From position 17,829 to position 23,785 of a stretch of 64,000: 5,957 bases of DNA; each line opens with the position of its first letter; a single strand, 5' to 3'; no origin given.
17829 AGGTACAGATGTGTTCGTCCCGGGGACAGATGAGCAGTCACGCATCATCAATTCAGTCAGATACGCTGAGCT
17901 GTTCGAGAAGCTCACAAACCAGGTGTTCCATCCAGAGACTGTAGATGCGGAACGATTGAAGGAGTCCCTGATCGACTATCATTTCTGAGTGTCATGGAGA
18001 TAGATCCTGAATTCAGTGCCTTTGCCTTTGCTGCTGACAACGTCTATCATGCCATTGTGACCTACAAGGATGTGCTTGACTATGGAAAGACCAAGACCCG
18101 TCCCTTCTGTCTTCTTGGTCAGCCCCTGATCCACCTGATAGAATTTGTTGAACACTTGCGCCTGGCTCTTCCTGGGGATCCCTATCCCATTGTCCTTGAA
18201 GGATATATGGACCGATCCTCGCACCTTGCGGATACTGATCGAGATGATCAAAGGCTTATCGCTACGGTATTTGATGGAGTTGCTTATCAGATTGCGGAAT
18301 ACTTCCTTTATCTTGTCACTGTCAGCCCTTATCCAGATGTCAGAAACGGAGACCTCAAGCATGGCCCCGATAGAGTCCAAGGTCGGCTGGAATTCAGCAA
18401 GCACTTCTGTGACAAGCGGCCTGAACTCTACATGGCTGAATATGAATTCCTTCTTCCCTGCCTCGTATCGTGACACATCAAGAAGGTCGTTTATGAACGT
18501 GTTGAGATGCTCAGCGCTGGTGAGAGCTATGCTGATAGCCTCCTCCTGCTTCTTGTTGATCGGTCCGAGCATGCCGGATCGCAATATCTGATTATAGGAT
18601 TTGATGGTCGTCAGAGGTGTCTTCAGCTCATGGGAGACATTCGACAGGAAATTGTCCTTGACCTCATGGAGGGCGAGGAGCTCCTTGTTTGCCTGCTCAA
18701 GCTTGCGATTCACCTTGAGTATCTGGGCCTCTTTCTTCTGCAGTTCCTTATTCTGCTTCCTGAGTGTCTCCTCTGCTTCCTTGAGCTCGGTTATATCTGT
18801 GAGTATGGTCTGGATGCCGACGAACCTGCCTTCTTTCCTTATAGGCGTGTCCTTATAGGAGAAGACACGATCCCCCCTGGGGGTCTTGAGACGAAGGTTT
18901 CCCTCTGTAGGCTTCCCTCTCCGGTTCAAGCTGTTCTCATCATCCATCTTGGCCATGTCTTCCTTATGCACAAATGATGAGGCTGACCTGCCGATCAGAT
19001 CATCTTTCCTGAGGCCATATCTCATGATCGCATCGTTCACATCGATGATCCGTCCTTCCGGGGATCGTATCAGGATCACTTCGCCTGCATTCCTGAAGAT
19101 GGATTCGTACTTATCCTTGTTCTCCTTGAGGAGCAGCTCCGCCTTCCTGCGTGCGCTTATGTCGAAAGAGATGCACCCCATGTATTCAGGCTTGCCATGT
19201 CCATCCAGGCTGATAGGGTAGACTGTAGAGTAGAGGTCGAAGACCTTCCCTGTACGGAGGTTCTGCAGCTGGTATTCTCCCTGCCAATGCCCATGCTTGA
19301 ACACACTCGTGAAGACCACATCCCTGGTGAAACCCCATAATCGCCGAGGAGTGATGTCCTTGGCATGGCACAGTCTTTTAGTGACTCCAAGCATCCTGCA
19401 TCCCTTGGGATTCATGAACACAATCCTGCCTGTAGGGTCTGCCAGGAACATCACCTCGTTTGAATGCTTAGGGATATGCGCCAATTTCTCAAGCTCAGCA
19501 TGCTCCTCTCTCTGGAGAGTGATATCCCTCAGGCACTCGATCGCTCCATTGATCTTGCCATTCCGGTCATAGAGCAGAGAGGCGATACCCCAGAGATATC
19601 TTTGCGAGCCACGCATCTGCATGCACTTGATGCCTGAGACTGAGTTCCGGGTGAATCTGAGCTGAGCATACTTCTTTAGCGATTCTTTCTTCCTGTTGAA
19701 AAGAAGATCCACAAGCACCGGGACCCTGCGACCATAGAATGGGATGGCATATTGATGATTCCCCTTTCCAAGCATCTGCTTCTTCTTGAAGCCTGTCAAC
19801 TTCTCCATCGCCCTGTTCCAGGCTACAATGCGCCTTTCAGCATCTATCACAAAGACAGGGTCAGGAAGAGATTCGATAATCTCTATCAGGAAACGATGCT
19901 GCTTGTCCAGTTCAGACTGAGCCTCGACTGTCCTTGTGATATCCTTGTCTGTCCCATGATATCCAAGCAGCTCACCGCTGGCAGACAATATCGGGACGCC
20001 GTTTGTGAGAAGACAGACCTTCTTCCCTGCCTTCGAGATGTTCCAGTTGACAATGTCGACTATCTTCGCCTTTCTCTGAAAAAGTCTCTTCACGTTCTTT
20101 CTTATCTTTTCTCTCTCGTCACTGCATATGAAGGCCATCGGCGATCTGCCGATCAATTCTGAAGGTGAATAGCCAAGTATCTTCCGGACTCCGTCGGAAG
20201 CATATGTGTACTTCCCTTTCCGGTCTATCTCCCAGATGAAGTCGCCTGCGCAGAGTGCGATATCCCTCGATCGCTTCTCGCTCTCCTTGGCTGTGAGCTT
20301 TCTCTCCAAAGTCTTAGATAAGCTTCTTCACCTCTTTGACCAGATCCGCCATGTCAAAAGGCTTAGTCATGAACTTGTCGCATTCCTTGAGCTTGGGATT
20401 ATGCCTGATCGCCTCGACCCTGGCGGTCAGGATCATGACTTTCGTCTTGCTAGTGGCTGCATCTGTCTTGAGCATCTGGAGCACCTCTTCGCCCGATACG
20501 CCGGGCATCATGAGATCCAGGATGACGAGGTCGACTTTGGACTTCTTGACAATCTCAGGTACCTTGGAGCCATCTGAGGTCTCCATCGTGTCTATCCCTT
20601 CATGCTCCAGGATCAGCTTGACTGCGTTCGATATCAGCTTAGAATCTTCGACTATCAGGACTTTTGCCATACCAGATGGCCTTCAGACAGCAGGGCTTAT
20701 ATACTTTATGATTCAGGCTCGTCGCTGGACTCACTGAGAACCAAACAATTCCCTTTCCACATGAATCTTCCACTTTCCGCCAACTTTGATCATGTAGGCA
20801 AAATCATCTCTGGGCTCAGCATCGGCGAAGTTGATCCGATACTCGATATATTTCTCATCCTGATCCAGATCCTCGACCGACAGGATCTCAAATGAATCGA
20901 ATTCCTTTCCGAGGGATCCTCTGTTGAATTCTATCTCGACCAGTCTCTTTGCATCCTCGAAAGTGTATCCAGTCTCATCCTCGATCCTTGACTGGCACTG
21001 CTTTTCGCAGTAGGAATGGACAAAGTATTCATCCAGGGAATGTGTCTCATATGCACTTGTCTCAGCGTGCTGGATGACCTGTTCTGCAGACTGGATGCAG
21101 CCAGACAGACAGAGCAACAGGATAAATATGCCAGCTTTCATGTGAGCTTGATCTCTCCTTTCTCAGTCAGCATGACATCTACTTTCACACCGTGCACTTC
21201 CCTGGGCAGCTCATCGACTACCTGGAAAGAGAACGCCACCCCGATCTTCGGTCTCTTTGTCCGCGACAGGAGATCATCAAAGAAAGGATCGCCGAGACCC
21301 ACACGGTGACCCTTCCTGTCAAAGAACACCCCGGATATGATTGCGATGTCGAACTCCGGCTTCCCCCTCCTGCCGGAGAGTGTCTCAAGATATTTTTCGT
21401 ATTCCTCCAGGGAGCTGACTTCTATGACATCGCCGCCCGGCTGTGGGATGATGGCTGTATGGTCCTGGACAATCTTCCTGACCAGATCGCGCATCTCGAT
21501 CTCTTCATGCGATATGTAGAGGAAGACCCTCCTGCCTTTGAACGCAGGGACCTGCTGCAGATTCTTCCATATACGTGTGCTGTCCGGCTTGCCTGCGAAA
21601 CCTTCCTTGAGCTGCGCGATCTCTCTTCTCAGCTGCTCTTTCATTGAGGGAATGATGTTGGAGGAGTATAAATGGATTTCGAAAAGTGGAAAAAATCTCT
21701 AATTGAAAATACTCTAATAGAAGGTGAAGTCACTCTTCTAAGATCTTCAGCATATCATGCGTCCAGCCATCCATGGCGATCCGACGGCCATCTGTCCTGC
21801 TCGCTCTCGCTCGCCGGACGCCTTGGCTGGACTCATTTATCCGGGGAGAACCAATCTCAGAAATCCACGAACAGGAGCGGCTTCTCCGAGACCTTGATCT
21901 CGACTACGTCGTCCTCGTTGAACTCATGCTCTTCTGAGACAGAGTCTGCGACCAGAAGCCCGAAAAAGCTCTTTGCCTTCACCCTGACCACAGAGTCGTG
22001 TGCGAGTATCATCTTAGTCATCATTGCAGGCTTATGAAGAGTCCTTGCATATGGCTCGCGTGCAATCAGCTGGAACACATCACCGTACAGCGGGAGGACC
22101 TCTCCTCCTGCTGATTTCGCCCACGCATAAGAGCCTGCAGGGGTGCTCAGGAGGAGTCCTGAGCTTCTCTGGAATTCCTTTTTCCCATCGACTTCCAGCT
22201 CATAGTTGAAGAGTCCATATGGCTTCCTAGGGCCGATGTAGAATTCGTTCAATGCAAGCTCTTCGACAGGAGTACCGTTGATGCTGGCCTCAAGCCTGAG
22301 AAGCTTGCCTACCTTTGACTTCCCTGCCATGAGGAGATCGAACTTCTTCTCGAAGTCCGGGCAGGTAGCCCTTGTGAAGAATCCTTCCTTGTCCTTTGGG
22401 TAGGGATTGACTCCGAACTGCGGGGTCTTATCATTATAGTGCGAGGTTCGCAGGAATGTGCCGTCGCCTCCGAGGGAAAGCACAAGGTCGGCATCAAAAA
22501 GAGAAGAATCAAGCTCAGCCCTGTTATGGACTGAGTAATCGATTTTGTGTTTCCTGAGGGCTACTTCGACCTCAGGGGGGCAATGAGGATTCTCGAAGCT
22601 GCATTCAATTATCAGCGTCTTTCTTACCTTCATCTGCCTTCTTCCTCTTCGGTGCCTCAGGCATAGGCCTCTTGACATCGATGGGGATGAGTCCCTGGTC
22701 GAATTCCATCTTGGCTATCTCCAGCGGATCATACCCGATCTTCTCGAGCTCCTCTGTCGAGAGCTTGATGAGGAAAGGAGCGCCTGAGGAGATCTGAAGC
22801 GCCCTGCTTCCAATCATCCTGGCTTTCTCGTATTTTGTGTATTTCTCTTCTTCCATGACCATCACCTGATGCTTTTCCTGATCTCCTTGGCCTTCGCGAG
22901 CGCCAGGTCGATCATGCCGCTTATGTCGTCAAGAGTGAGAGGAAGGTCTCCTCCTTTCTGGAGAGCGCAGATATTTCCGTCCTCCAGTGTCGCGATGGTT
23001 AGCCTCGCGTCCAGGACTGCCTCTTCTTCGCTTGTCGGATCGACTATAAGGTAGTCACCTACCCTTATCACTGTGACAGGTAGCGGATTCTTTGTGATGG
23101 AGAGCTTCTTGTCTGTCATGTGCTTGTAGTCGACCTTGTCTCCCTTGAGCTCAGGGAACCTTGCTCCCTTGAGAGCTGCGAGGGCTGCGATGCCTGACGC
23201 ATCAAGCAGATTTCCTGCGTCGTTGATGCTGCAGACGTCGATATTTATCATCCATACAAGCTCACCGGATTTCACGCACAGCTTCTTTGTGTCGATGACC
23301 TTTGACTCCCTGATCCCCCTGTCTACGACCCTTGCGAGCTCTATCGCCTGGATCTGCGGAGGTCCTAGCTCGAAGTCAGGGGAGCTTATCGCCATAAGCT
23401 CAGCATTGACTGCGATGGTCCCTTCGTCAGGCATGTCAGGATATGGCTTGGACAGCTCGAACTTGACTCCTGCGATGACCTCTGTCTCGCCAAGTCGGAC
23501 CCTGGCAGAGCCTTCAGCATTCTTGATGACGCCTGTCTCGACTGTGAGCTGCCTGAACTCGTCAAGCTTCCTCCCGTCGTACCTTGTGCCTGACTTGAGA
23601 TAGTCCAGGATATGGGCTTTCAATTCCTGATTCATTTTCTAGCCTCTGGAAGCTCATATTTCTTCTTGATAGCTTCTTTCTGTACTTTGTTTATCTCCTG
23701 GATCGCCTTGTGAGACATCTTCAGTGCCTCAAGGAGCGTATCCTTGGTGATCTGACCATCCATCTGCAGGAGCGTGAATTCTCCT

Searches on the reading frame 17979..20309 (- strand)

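Call 21: search_protein_families(library=pfam, proteins=[window:17979-20309:-], max_evalue=0.00001)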
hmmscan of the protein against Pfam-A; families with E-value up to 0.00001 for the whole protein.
window:17979-20309:- (776 aa): 8 families
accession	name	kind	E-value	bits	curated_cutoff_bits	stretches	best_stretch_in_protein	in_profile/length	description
PF13426.13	PAS_9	-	2.7e-38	130.8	27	3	23-125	2-102/103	PAS domain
PF00989.32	PAS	-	9.5e-35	119.5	22.6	2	143-261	5-111/113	PAS fold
PF08448.16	PAS_4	-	2.6e-30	105.3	23.1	3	146-267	2-109/110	PAS fold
PF02518.31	HATPase_c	-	3.1e-25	89.2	26.4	1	663-773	2-109/111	Histidine kinase-, DNA gyrase B-, and HSP90-like ATPase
PF13188.13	PAS_8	-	3e-22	78.1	21.8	1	143-179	5-38/65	PAS domain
PF08447.18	PAS_3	-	2e-20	73.3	25.6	1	35-120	2-88/89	PAS fold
PF00512.31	HisKA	-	2.9e-17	62.9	26.9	1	551-618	2-66/66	His Kinase A (phospho-acceptor) domain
PF24820.1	Diguanyl_cycl_sensor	-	4.3e-06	27.1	28.1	0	144-190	1-47/109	Diguanylate cyclase-like sensor domain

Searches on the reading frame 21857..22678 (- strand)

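Call 22: search_protein_families(library=pfam, proteins=[window:21857-22678:-], max_evalue=0.00001)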
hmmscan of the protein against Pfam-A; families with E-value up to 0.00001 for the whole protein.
window:21857-22678:- (273 aa): 1 family
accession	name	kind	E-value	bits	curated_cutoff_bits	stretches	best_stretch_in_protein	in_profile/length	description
PF20143.4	NAD_kinase_C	-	9.1e-11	42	23.7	1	143-272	1-125/126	ATP-NAD kinase C-terminal domain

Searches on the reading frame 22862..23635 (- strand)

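Call 22: search_protein_families(library=pfam, proteins=[window:22862-23635:-], max_evalue=0.00001)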
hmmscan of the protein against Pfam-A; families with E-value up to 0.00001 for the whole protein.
window:22862-23635:- (257 aa): 2 families
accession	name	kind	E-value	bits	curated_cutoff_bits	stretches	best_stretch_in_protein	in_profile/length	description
PF01138.27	RNase_PH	-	2.8e-29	102.6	25.5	1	26-161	1-130/130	3' exoribonuclease family, domain 1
PF03725.20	RNase_PH_C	-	7e-17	61.6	20.8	1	184-247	3-66/67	3' exoribonuclease family, domain 2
